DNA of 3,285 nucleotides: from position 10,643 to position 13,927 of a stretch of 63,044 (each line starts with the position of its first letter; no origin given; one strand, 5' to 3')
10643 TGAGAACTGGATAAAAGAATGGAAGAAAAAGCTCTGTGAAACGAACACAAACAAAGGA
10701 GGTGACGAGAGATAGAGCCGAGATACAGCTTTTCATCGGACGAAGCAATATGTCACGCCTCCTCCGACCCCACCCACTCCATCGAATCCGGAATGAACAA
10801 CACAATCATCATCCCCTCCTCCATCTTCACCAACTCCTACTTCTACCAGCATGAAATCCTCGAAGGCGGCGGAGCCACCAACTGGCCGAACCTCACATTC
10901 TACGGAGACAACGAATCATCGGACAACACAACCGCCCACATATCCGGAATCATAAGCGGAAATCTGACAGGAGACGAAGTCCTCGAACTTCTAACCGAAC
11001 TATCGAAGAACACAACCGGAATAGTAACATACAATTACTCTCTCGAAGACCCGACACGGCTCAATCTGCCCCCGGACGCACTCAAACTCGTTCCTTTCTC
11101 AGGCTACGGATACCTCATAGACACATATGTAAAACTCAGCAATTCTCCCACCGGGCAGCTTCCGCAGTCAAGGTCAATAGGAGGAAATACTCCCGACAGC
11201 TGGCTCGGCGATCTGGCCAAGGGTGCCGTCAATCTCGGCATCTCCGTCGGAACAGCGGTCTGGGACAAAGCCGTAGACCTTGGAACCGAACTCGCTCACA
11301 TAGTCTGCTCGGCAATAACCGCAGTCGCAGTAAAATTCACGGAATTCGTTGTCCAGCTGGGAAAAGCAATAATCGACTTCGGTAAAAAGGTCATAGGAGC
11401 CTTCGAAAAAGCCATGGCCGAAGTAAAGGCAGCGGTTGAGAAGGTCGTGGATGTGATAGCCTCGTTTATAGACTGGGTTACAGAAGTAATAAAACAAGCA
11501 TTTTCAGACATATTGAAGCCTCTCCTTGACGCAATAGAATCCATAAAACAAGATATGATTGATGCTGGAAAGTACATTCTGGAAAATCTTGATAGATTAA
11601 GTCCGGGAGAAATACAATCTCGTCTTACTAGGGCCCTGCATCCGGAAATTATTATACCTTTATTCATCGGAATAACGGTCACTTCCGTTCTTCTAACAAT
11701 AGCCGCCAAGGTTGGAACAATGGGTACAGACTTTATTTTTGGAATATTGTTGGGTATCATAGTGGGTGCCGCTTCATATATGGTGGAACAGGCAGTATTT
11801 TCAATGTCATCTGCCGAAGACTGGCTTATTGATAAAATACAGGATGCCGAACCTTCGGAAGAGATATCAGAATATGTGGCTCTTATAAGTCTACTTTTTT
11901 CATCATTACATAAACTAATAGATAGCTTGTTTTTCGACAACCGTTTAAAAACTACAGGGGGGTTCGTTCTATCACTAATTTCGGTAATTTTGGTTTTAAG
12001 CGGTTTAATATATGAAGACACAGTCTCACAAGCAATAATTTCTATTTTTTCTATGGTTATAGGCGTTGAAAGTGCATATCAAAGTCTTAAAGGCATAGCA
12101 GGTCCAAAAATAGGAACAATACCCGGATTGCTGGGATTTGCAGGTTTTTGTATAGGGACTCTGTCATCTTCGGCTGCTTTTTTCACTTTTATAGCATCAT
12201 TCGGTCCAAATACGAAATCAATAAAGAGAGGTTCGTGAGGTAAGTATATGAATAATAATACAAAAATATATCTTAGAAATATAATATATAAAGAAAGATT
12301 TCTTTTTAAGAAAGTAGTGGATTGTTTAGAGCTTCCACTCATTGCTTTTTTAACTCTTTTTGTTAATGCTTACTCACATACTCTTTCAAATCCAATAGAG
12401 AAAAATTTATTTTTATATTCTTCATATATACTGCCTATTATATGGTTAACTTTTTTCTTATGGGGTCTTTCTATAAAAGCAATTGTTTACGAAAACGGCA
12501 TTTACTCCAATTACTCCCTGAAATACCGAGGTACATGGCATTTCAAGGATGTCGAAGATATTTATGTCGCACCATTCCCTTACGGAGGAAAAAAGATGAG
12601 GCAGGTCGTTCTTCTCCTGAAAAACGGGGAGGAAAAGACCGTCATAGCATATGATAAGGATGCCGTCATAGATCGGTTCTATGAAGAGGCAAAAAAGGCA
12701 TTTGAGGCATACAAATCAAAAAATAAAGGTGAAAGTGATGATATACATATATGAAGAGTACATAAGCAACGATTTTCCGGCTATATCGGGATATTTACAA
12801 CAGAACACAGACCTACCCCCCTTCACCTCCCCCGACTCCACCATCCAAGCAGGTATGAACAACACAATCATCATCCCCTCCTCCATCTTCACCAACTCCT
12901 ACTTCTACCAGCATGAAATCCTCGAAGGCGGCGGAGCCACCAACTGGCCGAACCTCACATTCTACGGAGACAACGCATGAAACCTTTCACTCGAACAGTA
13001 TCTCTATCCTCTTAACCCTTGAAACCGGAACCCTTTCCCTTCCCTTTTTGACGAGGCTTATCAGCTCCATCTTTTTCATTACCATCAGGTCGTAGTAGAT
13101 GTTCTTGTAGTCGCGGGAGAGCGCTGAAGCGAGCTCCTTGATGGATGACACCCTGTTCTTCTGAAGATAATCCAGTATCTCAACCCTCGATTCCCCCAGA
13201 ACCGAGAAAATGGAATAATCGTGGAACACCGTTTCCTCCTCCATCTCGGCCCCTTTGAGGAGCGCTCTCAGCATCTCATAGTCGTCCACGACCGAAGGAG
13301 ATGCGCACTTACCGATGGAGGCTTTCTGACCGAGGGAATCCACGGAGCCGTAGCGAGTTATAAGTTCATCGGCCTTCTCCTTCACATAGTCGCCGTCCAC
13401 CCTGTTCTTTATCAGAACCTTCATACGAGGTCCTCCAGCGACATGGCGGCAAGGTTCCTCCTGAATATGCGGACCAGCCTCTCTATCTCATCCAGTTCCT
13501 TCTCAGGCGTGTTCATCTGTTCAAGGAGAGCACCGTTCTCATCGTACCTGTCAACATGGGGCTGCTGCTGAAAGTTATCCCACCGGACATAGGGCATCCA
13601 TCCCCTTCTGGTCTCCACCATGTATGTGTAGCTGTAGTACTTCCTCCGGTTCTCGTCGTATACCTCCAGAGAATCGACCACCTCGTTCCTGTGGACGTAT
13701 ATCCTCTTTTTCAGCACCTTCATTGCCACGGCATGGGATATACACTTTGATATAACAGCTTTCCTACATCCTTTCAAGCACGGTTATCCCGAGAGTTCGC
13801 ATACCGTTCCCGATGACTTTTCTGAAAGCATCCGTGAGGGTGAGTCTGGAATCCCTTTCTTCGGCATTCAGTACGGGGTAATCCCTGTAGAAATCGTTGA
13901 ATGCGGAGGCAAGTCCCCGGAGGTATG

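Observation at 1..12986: Archaeal cassette array with the grammar of a polymorphic toxin/immunity or self-recognition locus, built from unrecognisable parts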

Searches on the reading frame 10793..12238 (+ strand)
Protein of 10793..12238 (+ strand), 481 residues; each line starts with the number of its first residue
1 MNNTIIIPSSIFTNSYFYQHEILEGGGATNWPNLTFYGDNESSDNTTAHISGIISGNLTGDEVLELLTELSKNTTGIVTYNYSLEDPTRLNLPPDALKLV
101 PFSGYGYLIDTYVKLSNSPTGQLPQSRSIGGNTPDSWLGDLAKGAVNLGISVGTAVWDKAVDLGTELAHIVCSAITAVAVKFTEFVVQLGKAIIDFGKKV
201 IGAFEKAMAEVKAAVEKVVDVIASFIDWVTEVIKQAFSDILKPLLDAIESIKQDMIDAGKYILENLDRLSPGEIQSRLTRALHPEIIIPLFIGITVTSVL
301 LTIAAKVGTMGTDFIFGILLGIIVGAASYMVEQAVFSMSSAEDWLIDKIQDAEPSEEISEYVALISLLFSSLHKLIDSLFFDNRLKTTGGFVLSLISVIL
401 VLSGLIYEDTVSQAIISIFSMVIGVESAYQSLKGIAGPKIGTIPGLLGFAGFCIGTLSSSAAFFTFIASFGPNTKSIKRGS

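Call 4: search_protein_families(library=pfam, proteins=[window:10793-12238:+], max_evalue=0.1)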
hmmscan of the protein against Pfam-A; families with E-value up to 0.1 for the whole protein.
window:10793-12238:+ (481 aa): 1 family
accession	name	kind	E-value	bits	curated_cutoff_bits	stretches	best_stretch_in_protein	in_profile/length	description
PF23854.1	DUF7217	-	0.038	14.1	29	0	195-256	126-186/238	Domain of unknown function (DUF7217)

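Call 6: find_homologous_proteins(query=window:10793-12238:+, max_evalue=0.001)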
Query window:10793-12238:+ (481 aa): 8 proteins with E <= 0.001 among 8000 candidates.
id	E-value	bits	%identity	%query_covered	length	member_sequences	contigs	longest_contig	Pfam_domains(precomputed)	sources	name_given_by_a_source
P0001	0.0e+0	1037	100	100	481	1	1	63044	-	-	-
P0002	9.4e-144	498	74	68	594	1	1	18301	-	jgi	-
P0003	1.3e-132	461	72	63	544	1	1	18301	-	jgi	-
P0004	4.7e-101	357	71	49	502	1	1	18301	-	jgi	-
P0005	2.0e-79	286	48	67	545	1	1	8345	-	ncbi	-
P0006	6.6e-79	284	53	59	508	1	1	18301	-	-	-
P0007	1.5e-77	280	54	56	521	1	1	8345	-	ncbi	-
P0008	1.7e-13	68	48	20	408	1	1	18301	-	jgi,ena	-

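Call 8: find_encoding_contigs(protein=P0002, flank=10000, max_places=4)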
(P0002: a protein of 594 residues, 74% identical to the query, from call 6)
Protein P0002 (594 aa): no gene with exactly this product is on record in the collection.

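Call 9: find_encoding_contigs(protein=P0005, flank=10000, max_places=4)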
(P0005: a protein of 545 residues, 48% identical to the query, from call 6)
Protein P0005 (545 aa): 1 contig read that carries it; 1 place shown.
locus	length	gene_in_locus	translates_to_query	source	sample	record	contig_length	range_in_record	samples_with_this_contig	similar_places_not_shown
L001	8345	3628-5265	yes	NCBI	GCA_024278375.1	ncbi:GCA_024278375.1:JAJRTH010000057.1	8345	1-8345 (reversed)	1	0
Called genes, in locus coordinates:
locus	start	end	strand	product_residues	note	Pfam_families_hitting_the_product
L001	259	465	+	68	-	-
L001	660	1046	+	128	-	-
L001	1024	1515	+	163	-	-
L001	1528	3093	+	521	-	-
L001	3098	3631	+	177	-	-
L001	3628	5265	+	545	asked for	-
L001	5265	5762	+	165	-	-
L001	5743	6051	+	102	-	-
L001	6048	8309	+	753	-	PF02359:CDC48_N, PF02933:CDC48_2, PF05496:RuvB_N (weak), PF13191:AAA_16 (weak), PF00004:AAA, PF17862:AAA_lid_3, PF00004:AAA, PF17862:AAA_lid_3, +16 more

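Call 10: find_encoding_contigs(protein=P0008, flank=10000, max_places=4)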
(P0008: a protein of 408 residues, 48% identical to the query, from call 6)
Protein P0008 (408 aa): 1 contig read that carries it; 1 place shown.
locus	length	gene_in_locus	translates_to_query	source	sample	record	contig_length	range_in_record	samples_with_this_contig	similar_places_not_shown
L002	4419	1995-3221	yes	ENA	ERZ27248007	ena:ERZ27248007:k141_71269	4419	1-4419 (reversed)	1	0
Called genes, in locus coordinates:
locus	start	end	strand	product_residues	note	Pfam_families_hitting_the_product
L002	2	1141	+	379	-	?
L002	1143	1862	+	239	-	-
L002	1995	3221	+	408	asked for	-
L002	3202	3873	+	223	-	-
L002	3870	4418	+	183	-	?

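Call 11: find_encoding_contigs(protein=P0006, flank=10000, max_places=4)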
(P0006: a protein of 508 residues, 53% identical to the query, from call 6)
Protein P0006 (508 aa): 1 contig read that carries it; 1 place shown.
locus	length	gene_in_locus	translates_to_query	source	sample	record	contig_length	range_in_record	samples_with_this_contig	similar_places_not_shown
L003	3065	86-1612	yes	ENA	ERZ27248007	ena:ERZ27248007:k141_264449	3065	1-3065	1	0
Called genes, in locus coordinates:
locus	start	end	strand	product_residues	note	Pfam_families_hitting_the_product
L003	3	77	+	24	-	?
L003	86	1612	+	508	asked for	-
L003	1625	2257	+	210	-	-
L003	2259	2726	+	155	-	-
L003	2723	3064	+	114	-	?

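Call 13: find_related_loci(query=A1, collection=genome_contigs, flank=10000)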
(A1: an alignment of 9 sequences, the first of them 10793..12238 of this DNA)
Query A1 (481 aa) in genome_contigs; peptide patterns used: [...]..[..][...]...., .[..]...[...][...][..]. (x = any residue, [..] = any of these).
176 stretches matched a pattern; 3 encode a relative of the query (tblastn E <= 1e-3); 3 distinct loci.
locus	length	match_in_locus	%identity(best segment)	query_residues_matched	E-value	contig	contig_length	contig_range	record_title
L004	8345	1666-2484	54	1-269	6e-79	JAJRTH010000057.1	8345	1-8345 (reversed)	MAG: archaeon isolate Dive96_bin1.310 k141_2903411, whole genome shotgun sequence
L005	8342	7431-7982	37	169-325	5e-22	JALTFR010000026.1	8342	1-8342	MAG: Thermoplasmata archaeon isolate S014_metabat2_scaf2bin.124 S014_NODE_3077_length_8342_cov_3.634571, whole genome sh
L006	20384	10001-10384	44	169-294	1e-21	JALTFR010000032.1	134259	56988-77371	MAG: Thermoplasmata archaeon isolate S014_metabat2_scaf2bin.124 S014_NODE_3_length_134259_cov_4.260154, whole genome sho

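Call 14: find_related_loci(query=A1, collection=metagenome_contigs, flank=10000)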
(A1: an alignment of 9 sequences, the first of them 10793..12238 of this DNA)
Query A1 (481 aa) in metagenome_contigs; peptide patterns used: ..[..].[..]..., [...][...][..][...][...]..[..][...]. (x = any residue, [..] = any of these).
434 stretches matched a pattern; 2 encode a relative of the query (tblastn E <= 1e-3); 2 distinct loci.
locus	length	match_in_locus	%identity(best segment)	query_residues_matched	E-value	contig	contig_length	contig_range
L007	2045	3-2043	100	1-294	2e-102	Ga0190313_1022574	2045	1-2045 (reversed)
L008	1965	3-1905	88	1-324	4e-60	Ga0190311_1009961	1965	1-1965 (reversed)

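Call 23: search_protein_families(library=pfam, proteins=[P0004, P0002, P0003, P0008, L001:3098-3631:+, L001:5265-5762:+, L002:3202-3873:+, L002:1143-1862:+, L001:1024-1515:+], max_evalue=0.1)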
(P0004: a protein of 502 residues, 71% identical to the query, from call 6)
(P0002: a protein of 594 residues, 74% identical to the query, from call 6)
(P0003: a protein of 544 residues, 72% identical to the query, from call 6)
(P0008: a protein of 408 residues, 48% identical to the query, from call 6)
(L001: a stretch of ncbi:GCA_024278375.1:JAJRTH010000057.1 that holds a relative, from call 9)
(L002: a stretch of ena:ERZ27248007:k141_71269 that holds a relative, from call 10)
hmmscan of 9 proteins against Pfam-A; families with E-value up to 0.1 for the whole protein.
P0004 (502 aa): 2 families
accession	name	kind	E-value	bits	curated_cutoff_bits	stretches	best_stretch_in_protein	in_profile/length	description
PF09181.15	ProRS-C_2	-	0.076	13.5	25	0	455-475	45-65/66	Prolyl-tRNA synthetase, C-terminal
PF21104.3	Glyco_hydro_78_N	-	0.097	12.6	27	0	241-282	34-75/142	Glycosyl hydrolase family 78 alpha-rhamnosidase N-terminal domain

P0002 (594 aa): 0 families

P0003 (544 aa): 8 families
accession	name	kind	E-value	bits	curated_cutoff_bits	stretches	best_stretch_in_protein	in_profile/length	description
PF23854.1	DUF7217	-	0.0008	19.6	29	1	239-314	125-203/238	Domain of unknown function (DUF7217)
PF05508.16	Ran-binding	-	0.001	18.7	25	1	250-359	45-149/304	RanGTP-binding protein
PF15225.11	IL32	-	0.04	14.7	27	0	252-307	40-98/100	Interleukin 32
PF12699.13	phiKZ_IP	-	0.049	13.3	27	0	227-272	94-139/387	phiKZ-like phage internal head proteins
PF07889.17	DUF1664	-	0.051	14.1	34.6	0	275-354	36-115/124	Protein of unknown function (DUF1664)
PF04513.17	Baculo_PEP_C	-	0.058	13.9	38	0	253-313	29-89/140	Baculovirus polyhedron envelope protein, PEP, C terminus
PF01601.21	CoV_S2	-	0.064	12.3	40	1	242-310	208-275/521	Coronavirus spike glycoprotein S2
PF07464.16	ApoLp-III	-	0.082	13.5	36.3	0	251-310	22-81/146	Apolipophorin-III precursor (apoLp-III)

P0008 (408 aa): 7 families
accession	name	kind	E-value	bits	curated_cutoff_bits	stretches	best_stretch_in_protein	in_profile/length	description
PF23854.1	DUF7217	-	0.00016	21.9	29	1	59-133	125-202/238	Domain of unknown function (DUF7217)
PF03938.19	OmpH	-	0.0039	17.8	32.4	1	233-320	2-85/141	Outer membrane protein (OmpH-like)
PF25600.1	TRIM_CC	-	0.0043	17.3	30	0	64-133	6-75/142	TRIM protein coiled-coil region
PF12205.13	GIT1_C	-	0.0048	17.6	25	0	74-124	2-54/110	G protein-coupled receptor kinase-interacting protein 1 C term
PF12699.13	phiKZ_IP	-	0.034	13.8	27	1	46-96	93-143/387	phiKZ-like phage internal head proteins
PF03961.19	FapA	-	0.053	13.6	31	0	253-323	159-229/272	Flagellar Assembly Protein A beta solenoid domain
PF09361.15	Phasin_2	-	0.1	13.3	24.9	0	66-127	15-74/100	Phasin protein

L001:3098-3631:+ (177 aa): 0 families

L001:5265-5762:+ (165 aa): 1 family
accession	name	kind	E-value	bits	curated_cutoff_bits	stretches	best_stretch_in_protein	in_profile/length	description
PF04659.18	Arch_fla_DE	-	0.085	13.2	21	0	106-159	20-68/96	Archaeal flagella protein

L002:3202-3873:+ (223 aa): 0 families

L002:1143-1862:+ (239 aa): 2 families
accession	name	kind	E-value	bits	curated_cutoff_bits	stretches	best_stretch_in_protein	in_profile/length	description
PF13800.11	Sigma_reg_N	-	0.018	15.7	26.3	1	59-91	10-42/91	Sigma factor regulator N-terminal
PF13707.11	RloB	-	0.031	14.9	31.5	1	162-232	67-142/195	RloB-like protein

L001:1024-1515:+ (163 aa): 0 families

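Call 24: search_solved_structures(query=P0004, max_evalue=1, show_alignments=2)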
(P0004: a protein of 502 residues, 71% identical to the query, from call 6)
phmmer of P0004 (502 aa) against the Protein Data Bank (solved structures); distinct sequences matched with E-value up to 1: 0.

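Call 46: find_encoding_contigs(protein=P0004, flank=10000, max_places=2)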
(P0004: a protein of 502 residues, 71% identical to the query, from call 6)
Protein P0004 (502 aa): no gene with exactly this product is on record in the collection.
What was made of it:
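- Tried and rejected: The 18.3-kb JGI contig with P0002, P0003, P0004, P0006 and P0008 could not be fetched (calls 8, 46).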

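Call 58: predict_structure(alignment_id=A3)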
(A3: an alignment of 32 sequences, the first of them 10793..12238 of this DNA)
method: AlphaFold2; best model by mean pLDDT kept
length: 481 residues; sequences in the alignment: 32
mean_pLDDT: 59.6   pTM: 0.27
mean pLDDT of the five models: 59.6, 56.8, 54.3, 53.3, 52.2
residues with pLDDT >= 90: 2; 70-90: 135; 50-70: 202; < 50: 142
segments of 3 or more residues with pLDDT < 50: 43-46, 118-175, 308-312, 382-395, 398-407, 409-412, 439-457, 470-481
pLDDT, mean of each block of 10 residues (from residue 1): 70 84 73 67 52 76 86 88 64 55 57 53 39 41 42 41 39 46 67 64 66 76 79 75 76 76 82 75 60 65 54 52 54 57 69 60 55 53 45 48 44 51 54 51 44 47 50 40 34
secondary structure, 60 per line:
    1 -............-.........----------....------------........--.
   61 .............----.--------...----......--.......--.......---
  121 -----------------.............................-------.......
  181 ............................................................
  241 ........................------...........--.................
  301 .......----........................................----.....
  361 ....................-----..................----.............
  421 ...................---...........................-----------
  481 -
elements in order: E2-8 H9-13 H16-23 E34-37 E50-57 H60-71 H94-99 E102-108 E111-117 H138-166 H174-264 H271-281 H284-307 H312-351 H356-380 H386-403 H408-439 H443-469

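Call 63: fold_search(model_id=the predicted structure, library=pdb)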
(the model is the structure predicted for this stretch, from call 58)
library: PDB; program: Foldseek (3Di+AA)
matches with E <= 10: 81; with E <= 0.001: 0
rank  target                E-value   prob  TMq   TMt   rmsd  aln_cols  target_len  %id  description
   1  2qnd_A                1.9e+00  0.23  0.11  0.31   4.6        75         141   11  Crystal Structure of the KH1-KH2 domains from human Fragile X Mental Retardation Protein (released 2007-11-06)
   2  1x4m_MODEL_1_A        2.0e+00  0.10  0.10  0.33   7.5        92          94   16  Solution structure of KH domain in Far upstream element binding protein 1 (released 2005-11-14)
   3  4zn1_A                2.2e+00  0.11  0.10  0.27   7.8        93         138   15  Crystal Structure of MjSpt4:Spt5 complex conformation A (released 2016-03-16)
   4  9yx2_A                2.2e+00  0.01  0.06  0.05  15.4       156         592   16  Structure of the long chain acyl-CoA carboxylase complex from Mycobacterium smegmatis with ATP, bicarbonate, and propi (released 2025-11-26)
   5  9cpb_6H               2.4e+00  0.03  0.09  0.11  47.0       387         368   10  Atomic model of bovine Fallopian tube cilia doublet microtubule (48-nm periodicity) (released 2024-10-30)
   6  1mwq_A                3.0e+00  0.10  0.11  0.34   5.8        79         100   11  Structure of HI0828, a Hypothetical Protein from Haemophilus influenzae with a Putative Active-Site Phosphohistidine (released 2003-11-25)
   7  1zzi_B                3.2e+00  0.13  0.12  0.47   6.7        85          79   10  Crystal Structure Analysis of the third KH domain of hnRNP K in complex with ssDNA (released 2005-08-09)
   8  8fg6_B                3.4e+00  0.15  0.11  0.28   4.5        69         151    9  Design of amyloidogenic peptide traps (released 2024-03-20)
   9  1x4n_MODEL_1_A        3.4e+00  0.09  0.10  0.37   7.7        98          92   12  Solution structure of KH domain in FUSE binding protein 1 (released 2005-11-14)
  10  6xub_A                3.4e+00  0.08  0.10  0.18   5.9        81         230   15  Structure of coproheme decarboxylase from Corynebacterium diphteriae in complex with monovinyl monopropionyl deuterohe (released 2020-04-22)
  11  1zzk                  3.6e+00  0.18  0.11  0.50   4.1        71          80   11  Crystal Structure of the third KH domain of hnRNP K at 0.95A resolution (released 2005-08-09)
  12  1zzj_A                3.6e+00  0.14  0.11  0.47   4.3        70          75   11  Structure of the third KH domain of hnRNP K in complex with 15-mer ssDNA (released 2005-08-09)
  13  7q4g_A                3.8e+00  0.07  0.10  0.17   6.5        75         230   11  Structure of coproheme decarboxylase from Corynebacterium dipththeriae Y135A mutant in complex with coproheme (released 2022-02-23)
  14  8g4s_Y                3.8e+00  0.01  0.06  0.17  14.4       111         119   11  40S ribosomal subunit of the 80S Giardia intestinalis assemblage A ribosome with Emetine bound in V2 conformation with (released 2024-01-31)
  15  4lij_C                4.0e+00  0.10  0.11  0.41   4.9        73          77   12  Crystal structure of a far upstream element (FUSE) binding protein 1 (FUBP1) from Homo sapiens at 1.95 A resolution (released 2013-11-27)
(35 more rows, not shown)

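Call 79: search_protein_families(library=ncbifam, proteins=[window:10793-12238:+, P0004], max_evalue=0.01)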
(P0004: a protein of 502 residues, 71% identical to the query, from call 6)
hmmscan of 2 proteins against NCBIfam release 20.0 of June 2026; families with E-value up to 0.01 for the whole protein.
window:10793-12238:+ (481 aa): 1 family
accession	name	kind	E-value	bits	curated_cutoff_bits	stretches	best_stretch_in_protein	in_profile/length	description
NF008100.0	PRK10845.1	equivalog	0.0084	16.2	264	0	286-370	70-150/162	colicin V production protein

P0004 (502 aa): 0 families

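Call 80: search_protein_families(library=padloc, proteins=[window:10793-12238:+], max_evalue=0.01)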
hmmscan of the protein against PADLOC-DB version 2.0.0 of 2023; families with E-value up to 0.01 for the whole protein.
window:10793-12238:+ (481 aa): 0 families

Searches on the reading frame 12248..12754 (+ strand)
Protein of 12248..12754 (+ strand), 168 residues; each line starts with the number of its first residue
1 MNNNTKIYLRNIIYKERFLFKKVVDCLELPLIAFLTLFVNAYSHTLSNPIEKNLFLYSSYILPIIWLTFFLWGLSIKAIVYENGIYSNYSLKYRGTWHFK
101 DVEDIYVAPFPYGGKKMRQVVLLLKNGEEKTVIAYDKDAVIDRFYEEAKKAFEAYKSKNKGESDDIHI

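Call 23: search_protein_families(library=pfam, proteins=[window:12248-12754:+], max_evalue=0.1)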
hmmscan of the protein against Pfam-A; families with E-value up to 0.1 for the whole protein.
window:12248-12754:+ (168 aa): 1 family
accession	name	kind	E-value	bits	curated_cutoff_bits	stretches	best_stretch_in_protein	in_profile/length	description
PF05832.17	DUF846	-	0.013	16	22.6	1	43-75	80-112/139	Eukaryotic protein of unknown function (DUF846)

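Call 79: search_protein_families(library=ncbifam, proteins=[window:12248-12754:+], max_evalue=0.01)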
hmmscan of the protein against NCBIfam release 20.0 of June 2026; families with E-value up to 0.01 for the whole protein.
window:12248-12754:+ (168 aa): 1 family
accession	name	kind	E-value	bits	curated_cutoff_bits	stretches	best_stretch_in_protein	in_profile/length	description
NF041635.1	STM3941_fam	subfamily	0.0041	17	40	1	43-148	28-127/157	STM3941 family protein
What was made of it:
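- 12248..12754 (+): Dp: partner of D. 168 aa, 2-TM hairpin, GC 0.32. STM3941_fam E=0.004 (call 79).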

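Call 80: search_protein_families(library=padloc, proteins=[window:12248-12754:+], max_evalue=0.01)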
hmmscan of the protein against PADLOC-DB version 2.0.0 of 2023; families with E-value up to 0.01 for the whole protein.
window:12248-12754:+ (168 aa): 0 families

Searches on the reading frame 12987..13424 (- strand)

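Call 71: search_protein_families(library=pfam, proteins=[window:12987-13424:-], max_evalue=0.01)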
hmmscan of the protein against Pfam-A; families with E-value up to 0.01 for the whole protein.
window:12987-13424:- (145 aa): 2 families
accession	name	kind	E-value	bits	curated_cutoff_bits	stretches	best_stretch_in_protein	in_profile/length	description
PF25212.1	HVO_A0114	-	2.2e-15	56.7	27.6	1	65-139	8-83/84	HVO_A0114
PF01022.26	HTH_5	-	0.0065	16.8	22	1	78-123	2-46/47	Bacterial regulatory protein, arsR family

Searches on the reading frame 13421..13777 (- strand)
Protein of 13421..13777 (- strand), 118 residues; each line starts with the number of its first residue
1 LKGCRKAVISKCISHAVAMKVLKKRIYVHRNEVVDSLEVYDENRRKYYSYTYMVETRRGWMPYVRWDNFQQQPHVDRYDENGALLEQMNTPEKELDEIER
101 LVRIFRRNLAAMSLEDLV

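Call 71: search_protein_families(library=pfam, proteins=[window:13421-13777:-], max_evalue=0.01)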
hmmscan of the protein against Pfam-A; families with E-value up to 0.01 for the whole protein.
window:13421-13777:- (118 aa): 2 families
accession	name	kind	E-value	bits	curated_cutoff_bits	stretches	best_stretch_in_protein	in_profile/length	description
PF20126.4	TumE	-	0.00094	19.6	23.4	1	30-100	5-78/81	Toxin TumE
PF24839.1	DUF7718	-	0.0039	17.5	25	1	43-96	25-77/104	Domain of unknown function (DUF7718)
